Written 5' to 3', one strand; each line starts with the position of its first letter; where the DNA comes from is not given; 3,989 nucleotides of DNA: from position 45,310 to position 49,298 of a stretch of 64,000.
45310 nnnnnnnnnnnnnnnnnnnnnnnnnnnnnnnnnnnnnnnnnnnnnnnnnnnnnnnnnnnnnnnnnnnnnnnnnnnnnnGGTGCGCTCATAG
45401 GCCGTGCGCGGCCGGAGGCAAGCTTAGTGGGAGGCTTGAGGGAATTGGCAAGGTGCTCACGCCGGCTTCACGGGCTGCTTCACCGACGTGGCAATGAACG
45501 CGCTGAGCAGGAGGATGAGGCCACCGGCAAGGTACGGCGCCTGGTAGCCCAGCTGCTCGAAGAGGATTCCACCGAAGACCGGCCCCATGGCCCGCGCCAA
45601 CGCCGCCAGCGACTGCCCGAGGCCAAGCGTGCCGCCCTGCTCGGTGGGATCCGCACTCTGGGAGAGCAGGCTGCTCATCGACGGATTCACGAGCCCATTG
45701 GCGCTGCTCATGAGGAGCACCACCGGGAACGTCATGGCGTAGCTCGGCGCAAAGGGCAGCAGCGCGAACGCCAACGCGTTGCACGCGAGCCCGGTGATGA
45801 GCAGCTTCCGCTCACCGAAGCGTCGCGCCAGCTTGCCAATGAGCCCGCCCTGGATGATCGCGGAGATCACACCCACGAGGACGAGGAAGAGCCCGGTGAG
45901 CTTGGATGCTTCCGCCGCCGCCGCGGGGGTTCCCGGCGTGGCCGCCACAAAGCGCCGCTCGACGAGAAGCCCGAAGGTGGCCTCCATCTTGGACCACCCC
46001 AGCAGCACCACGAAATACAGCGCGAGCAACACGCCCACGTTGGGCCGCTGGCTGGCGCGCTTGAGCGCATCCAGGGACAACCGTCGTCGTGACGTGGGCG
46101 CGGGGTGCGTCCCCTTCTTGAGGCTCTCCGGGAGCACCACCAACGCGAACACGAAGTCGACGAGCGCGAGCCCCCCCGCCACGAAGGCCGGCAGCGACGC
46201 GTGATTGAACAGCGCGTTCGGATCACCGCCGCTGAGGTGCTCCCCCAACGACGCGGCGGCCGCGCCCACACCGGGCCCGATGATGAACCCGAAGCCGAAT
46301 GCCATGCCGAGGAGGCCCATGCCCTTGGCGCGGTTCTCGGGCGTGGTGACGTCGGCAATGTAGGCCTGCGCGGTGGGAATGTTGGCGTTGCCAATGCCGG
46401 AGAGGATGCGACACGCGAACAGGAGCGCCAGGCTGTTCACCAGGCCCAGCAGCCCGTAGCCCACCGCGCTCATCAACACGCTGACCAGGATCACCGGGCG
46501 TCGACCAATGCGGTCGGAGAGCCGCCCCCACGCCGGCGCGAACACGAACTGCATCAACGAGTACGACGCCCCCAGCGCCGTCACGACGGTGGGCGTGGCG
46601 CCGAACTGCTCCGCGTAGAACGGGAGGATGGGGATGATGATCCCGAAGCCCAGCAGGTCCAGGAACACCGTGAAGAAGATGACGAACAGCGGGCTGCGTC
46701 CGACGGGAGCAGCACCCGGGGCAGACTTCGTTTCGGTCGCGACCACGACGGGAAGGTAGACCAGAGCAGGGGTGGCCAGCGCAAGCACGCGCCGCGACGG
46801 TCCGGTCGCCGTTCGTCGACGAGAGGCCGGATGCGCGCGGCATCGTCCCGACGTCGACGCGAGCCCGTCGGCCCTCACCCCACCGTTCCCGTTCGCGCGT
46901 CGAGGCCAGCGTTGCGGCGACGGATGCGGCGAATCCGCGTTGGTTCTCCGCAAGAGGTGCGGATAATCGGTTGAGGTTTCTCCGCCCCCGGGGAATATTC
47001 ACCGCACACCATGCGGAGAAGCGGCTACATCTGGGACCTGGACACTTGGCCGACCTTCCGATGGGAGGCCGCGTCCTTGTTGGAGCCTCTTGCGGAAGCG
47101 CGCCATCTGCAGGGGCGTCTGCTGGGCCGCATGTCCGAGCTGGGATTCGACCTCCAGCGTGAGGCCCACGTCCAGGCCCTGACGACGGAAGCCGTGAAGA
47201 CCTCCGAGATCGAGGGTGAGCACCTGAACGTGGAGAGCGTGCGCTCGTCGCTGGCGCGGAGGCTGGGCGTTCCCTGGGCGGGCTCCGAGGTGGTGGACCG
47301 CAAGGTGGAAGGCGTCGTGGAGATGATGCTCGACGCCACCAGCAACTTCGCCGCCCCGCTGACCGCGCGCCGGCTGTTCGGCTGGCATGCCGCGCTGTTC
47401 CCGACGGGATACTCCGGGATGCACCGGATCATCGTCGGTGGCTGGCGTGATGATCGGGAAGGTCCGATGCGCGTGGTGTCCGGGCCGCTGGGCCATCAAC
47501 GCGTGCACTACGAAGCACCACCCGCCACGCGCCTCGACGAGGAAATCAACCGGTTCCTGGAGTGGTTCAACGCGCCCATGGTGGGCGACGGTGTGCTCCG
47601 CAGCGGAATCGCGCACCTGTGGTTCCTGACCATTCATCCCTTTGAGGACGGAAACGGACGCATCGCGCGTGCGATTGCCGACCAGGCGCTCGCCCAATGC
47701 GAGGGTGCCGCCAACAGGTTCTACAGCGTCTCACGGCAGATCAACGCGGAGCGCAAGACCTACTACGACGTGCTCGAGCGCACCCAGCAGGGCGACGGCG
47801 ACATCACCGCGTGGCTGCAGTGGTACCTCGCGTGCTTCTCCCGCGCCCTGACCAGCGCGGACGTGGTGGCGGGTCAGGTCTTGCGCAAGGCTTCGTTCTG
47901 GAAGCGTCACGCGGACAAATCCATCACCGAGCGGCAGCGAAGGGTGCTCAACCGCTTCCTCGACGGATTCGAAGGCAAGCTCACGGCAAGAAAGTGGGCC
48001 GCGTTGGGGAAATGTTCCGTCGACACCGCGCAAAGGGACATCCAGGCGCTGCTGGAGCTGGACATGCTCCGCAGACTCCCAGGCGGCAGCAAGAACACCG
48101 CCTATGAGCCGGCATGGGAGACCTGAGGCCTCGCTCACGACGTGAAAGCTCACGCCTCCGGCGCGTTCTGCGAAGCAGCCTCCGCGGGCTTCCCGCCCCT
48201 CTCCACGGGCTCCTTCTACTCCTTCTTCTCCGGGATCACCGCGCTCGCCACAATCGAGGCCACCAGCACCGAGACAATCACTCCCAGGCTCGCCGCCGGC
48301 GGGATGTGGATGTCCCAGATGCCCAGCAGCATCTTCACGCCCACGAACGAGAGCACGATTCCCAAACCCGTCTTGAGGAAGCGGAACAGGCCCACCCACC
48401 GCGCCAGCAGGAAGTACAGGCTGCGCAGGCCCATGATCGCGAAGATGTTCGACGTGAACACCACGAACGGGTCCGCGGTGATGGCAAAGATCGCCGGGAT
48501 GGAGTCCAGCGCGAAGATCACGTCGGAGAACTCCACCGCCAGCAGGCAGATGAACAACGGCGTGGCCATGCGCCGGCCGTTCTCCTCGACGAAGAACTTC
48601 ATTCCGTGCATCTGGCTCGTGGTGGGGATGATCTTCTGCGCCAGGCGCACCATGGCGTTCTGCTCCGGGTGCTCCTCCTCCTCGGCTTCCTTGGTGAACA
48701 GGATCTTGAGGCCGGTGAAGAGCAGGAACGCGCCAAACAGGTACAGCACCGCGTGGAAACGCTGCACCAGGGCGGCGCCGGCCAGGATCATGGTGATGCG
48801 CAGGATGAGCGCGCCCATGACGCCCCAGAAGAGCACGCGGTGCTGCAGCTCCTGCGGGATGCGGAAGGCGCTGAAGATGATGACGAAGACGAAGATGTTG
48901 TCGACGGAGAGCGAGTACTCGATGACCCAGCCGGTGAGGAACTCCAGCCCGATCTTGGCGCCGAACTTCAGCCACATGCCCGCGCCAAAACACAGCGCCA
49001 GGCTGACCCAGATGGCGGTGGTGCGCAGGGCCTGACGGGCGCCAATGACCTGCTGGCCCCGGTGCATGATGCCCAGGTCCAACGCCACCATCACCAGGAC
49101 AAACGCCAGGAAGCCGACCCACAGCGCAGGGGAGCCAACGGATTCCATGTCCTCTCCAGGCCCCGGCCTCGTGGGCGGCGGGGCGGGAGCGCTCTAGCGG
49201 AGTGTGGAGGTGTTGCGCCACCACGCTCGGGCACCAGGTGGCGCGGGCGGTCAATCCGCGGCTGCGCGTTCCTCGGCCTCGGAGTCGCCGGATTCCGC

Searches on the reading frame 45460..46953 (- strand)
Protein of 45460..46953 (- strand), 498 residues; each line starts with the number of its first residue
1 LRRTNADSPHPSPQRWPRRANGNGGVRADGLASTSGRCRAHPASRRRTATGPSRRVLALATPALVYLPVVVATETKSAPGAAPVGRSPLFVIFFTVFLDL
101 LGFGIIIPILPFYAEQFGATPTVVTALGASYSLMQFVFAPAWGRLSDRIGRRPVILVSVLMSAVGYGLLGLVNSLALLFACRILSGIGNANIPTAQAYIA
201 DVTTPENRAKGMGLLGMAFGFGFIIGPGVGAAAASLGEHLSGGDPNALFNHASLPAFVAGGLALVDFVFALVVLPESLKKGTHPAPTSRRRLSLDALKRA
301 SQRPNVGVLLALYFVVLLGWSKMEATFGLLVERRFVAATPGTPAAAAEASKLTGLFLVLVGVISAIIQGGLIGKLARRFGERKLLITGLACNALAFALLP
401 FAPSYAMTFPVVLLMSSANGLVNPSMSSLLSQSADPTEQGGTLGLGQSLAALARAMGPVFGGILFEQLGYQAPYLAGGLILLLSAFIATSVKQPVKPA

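Call 69: search_protein_families(library=pfam, proteins=[window:45460-46953:-], max_evalue=0.001)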
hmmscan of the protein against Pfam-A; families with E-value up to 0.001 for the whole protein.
window:45460-46953:- (498 aa): 5 families
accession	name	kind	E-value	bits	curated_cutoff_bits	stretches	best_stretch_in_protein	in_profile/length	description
PF07690.21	MFS_1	-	4.5e-57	194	33.4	2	92-365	1-252/347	Major Facilitator Superfamily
PF12832.13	MFS_1_like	-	1.5e-15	57.6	25.2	2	90-230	215-358/373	MFS_1 like family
PF00083.30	Sugar_tr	-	1.8e-13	50.6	22.3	1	124-277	48-194/452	Sugar (and other) transporter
PF13347.12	MFS_2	-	2.1e-11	43.5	27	1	83-203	219-343/427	MFS/sugar transport protein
PF05977.19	MFS_3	-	0.00015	20.8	27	0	119-495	42-397/524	Transmembrane secretion effector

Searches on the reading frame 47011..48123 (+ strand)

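Call 69: search_protein_families(library=pfam, proteins=[window:47011-48123:+], max_evalue=0.001)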
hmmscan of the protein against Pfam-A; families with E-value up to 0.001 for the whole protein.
window:47011-48123:+ (371 aa): 2 families
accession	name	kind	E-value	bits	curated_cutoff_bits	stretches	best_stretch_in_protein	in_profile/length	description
PF13776.11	DUF4172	-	3.4e-32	111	25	1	6-87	1-82/82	Domain of unknown function (DUF4172)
PF02661.23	Fic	-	7.2e-13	49.6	24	1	116-226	1-92/93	Fic/DOC family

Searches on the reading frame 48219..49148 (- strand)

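Call 69: search_protein_families(library=pfam, proteins=[window:48219-49148:-], max_evalue=0.001)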
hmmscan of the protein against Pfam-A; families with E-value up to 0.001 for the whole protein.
window:48219-49148:- (310 aa): 1 family
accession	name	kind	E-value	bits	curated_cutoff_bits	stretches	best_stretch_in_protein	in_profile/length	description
PF03741.22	TerC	-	6.3e-52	176.3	27.8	1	72-275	2-176/178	Integral membrane protein TerC family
